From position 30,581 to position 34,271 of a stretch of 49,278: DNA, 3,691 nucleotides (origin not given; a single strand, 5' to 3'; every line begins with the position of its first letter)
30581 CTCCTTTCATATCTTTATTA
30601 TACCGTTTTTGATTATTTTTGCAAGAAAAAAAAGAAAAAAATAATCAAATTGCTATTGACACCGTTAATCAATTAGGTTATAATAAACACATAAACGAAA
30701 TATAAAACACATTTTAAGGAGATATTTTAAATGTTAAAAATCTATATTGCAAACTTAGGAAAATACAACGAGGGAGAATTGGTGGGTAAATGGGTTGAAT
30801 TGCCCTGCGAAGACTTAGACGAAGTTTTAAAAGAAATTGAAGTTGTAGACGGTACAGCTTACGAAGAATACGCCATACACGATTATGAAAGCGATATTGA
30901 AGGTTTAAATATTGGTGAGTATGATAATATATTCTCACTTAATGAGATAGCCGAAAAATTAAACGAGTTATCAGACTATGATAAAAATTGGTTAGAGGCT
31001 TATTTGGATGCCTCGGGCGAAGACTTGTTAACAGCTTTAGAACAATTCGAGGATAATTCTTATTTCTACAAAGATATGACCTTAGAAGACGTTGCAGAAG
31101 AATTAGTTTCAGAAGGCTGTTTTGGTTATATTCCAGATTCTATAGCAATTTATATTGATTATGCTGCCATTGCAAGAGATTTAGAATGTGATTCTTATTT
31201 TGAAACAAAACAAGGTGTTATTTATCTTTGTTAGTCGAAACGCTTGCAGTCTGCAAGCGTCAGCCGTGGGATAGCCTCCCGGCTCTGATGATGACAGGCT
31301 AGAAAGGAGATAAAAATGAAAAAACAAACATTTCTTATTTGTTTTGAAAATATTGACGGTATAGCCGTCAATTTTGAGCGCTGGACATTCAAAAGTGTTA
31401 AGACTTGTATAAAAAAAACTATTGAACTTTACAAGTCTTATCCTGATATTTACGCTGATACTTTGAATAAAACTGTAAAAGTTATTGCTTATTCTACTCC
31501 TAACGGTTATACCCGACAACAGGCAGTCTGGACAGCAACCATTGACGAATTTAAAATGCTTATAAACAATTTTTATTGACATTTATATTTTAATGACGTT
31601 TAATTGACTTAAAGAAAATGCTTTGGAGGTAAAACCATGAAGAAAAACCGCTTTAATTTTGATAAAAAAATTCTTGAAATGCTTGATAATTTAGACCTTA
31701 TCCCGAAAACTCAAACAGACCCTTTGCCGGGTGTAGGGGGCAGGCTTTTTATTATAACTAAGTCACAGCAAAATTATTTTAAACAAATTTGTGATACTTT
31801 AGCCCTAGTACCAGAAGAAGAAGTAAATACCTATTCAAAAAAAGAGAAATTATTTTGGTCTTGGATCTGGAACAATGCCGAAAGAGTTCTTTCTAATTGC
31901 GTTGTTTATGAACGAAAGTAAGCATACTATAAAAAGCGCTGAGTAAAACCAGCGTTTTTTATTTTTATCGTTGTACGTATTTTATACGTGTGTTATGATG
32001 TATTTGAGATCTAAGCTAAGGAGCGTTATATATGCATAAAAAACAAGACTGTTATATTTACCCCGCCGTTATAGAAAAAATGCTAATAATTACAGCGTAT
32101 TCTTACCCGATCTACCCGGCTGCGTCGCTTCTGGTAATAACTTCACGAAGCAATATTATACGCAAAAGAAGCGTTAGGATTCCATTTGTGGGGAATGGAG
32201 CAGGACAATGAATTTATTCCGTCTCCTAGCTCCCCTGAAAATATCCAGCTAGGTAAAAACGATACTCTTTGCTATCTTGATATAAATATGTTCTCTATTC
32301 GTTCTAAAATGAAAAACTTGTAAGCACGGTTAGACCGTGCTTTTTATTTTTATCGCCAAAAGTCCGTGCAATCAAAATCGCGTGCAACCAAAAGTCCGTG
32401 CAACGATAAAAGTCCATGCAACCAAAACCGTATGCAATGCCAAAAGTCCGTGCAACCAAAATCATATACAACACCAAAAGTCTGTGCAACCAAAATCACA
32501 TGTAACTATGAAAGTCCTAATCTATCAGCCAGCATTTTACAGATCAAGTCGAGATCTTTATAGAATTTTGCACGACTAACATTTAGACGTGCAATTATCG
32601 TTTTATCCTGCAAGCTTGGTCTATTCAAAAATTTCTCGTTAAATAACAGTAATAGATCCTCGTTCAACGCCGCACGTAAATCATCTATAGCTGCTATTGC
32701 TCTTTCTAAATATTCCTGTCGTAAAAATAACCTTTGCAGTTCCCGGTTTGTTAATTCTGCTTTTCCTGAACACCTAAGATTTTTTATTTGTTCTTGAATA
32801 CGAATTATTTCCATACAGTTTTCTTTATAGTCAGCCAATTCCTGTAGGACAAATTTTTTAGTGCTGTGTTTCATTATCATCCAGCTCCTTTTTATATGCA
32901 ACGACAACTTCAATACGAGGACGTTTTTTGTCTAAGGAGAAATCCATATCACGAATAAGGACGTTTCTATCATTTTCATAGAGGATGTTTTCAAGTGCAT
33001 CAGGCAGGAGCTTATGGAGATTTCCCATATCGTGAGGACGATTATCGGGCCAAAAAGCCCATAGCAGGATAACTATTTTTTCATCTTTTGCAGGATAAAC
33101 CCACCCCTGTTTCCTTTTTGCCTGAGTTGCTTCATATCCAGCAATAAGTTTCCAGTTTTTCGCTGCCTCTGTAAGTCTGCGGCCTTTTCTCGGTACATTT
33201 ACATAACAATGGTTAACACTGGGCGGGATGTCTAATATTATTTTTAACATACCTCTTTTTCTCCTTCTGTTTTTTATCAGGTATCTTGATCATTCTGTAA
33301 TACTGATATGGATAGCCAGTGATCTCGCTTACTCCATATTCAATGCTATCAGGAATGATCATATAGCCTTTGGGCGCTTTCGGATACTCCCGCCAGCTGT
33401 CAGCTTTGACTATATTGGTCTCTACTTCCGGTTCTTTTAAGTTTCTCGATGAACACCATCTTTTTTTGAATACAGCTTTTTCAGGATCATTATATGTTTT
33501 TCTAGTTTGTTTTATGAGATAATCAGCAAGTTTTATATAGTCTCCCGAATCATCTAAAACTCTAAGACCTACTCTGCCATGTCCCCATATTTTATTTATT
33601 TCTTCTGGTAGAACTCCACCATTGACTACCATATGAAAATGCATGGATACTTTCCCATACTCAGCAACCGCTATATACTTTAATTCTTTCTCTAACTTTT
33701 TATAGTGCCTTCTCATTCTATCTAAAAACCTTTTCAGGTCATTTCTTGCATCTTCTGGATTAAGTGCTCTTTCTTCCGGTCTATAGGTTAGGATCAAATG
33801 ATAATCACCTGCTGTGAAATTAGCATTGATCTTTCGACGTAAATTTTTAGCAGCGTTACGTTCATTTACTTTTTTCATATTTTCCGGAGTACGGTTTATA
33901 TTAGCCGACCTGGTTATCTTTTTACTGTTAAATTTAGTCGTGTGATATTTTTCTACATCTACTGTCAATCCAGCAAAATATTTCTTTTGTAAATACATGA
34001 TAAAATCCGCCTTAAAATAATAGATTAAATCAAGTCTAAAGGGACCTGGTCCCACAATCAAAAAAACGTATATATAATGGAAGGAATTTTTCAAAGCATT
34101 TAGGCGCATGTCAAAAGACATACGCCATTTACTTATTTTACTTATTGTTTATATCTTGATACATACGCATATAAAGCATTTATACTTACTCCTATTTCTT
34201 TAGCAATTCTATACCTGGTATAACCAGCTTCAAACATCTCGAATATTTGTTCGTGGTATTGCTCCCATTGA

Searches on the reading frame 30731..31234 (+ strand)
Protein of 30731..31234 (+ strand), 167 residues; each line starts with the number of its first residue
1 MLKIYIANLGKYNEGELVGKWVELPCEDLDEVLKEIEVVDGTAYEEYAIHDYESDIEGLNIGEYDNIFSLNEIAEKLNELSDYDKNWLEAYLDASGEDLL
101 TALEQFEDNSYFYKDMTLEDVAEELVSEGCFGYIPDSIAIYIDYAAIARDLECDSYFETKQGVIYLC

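Call 74: search_protein_families(library=pfam, proteins=[window:30731-31234:+], max_evalue=0.01)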
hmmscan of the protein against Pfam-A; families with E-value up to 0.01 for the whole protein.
window:30731-31234:+ (167 aa): 1 family
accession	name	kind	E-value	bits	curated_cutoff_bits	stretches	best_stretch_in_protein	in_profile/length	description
PF07275.16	ArdA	-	6.5e-35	121.5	27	1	4-164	1-154/155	Antirestriction protein (ArdA)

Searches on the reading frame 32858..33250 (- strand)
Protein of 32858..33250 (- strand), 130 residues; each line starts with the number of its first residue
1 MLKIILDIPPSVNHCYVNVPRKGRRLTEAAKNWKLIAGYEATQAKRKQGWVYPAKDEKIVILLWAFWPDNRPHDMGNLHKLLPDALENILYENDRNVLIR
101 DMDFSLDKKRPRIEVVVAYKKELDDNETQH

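Call 86: search_protein_families(library=pfam, proteins=[window:32858-33250:-], max_evalue=0.1)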
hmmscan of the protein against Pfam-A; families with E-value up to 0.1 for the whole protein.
window:32858-33250:- (130 aa): 1 family
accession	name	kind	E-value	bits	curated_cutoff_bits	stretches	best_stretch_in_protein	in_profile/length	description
PF05866.16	RusA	-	2.6e-06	28.5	22.8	1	10-117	4-123/124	Endodeoxyribonuclease RusA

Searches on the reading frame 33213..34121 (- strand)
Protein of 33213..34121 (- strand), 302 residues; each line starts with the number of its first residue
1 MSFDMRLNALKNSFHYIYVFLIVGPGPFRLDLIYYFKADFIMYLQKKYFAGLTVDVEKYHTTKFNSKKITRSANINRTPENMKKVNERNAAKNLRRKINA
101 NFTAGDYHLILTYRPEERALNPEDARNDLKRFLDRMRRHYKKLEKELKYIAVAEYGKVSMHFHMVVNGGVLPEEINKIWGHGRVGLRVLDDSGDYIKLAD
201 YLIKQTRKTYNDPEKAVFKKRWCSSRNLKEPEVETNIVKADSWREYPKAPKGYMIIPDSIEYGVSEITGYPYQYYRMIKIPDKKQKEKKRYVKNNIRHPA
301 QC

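Call 76: search_protein_families(library=pfam, proteins=[window:33213-34121:-], max_evalue=0.01)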
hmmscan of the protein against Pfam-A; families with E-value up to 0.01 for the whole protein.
window:33213-34121:- (302 aa): 1 family
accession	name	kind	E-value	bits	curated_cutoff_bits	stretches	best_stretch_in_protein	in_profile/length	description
PF23343.2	REP_ORF2-G2P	-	2.2e-16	60.4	27.8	1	109-205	4-98/99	Replication-associated protein ORF2/G2P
